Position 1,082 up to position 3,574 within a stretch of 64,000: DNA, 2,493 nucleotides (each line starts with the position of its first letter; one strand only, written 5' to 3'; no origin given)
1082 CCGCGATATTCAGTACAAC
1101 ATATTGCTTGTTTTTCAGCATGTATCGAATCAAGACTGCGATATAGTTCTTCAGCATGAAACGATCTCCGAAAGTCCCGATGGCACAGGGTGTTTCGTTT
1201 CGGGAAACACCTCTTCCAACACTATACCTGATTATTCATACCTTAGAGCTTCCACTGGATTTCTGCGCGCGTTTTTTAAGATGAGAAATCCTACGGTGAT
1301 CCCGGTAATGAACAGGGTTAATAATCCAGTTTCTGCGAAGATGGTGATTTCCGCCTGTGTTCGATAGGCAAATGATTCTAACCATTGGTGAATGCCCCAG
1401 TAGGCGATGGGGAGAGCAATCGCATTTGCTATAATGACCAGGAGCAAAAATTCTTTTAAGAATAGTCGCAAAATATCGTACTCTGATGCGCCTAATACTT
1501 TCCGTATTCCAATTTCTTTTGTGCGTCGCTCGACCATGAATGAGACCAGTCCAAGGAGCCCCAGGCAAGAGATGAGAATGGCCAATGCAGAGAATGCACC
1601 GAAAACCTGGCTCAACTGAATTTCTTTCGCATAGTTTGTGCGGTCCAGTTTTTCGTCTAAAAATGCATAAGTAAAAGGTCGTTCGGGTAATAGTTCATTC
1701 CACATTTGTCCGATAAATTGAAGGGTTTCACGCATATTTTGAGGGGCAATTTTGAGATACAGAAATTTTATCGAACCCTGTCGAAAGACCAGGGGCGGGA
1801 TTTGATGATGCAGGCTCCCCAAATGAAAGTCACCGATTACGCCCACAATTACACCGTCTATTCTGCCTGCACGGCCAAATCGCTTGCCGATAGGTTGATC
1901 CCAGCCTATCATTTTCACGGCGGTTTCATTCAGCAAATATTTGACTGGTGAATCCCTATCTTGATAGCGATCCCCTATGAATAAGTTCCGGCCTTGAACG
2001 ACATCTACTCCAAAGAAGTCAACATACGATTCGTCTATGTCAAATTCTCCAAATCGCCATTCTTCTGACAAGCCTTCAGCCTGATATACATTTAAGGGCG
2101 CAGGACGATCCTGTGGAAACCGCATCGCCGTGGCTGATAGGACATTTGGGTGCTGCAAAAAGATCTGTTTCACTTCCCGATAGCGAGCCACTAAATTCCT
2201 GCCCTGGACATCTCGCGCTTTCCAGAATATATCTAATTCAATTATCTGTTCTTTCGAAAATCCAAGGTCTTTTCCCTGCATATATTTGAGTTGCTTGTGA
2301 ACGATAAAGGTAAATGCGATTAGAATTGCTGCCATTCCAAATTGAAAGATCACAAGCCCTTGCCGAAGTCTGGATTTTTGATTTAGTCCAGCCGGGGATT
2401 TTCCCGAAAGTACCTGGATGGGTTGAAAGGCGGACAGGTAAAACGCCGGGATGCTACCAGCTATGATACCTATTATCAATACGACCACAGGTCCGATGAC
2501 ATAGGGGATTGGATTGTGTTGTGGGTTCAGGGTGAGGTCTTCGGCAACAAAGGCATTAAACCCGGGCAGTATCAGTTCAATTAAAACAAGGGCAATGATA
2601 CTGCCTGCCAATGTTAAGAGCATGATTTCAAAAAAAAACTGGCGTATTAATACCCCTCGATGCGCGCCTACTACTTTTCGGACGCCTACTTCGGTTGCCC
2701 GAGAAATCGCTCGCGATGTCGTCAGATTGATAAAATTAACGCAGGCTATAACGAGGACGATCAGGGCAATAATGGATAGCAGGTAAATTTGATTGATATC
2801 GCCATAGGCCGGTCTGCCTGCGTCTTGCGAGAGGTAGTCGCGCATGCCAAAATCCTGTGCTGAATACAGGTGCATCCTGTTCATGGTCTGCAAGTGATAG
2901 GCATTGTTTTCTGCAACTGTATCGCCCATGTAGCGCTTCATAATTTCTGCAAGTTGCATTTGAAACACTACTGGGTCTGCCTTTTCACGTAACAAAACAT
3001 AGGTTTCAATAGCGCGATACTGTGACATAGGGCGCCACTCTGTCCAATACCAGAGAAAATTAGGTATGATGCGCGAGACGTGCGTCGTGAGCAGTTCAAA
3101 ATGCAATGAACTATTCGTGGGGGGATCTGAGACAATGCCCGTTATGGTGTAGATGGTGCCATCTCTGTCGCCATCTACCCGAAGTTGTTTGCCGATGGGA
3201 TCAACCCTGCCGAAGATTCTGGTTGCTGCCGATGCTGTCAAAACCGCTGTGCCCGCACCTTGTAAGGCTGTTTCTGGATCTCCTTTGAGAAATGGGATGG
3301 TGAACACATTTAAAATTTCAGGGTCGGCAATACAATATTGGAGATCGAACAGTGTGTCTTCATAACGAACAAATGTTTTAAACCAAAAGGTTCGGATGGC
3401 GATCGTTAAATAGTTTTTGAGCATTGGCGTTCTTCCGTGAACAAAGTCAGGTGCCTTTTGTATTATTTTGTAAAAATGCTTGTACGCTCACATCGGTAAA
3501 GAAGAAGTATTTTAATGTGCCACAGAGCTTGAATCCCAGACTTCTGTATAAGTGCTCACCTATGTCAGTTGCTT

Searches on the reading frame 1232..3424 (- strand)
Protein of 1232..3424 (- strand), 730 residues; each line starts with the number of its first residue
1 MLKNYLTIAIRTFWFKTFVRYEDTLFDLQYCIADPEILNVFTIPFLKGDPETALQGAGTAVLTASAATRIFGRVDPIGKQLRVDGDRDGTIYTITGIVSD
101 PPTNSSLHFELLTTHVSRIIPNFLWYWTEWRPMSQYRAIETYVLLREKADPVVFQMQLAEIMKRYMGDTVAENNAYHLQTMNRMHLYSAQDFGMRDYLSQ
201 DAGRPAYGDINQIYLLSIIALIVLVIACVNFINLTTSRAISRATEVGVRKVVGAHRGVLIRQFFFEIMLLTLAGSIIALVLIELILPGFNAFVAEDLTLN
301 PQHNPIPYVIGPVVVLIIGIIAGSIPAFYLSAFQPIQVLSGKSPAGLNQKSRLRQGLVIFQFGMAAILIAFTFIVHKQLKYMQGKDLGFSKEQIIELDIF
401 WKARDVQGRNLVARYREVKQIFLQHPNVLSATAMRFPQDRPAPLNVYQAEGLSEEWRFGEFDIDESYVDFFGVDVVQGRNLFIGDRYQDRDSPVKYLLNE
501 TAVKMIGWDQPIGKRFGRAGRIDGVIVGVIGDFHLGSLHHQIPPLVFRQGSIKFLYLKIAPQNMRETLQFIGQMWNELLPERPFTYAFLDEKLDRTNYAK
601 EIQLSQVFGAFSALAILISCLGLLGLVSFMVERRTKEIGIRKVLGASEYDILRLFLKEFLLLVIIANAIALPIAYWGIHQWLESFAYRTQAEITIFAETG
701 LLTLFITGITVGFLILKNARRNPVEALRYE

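Call 108: search_solved_structures(query=window:1232-3424:-, max_evalue=0.001)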
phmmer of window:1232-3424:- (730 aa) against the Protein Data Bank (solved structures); distinct sequences matched with E-value up to 0.001: 6.
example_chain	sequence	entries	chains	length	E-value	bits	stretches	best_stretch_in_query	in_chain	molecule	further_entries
5lil_A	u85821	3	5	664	1.8e-10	43.1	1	214-340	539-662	Macrolide export ATP-binding/permease protein MacB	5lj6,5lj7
5gko_A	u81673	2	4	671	1.9e-09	39.7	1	605-728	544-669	Macrolide export ATP-binding/permease protein MacB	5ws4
5xu1_M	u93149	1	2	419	1.5e-07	33.4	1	604-730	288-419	ABC transporter permeae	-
5nik_J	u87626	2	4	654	3.1e-07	32.4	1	606-728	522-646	Macrolide export ATP-binding/permease protein MacB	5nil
3is6_A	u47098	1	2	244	4.1e-07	32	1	9-172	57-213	putative permease protein, ABC transporter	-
9o9x_C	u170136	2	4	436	2.1e-06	29.6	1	573-678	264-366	ABC transporter permease YtrF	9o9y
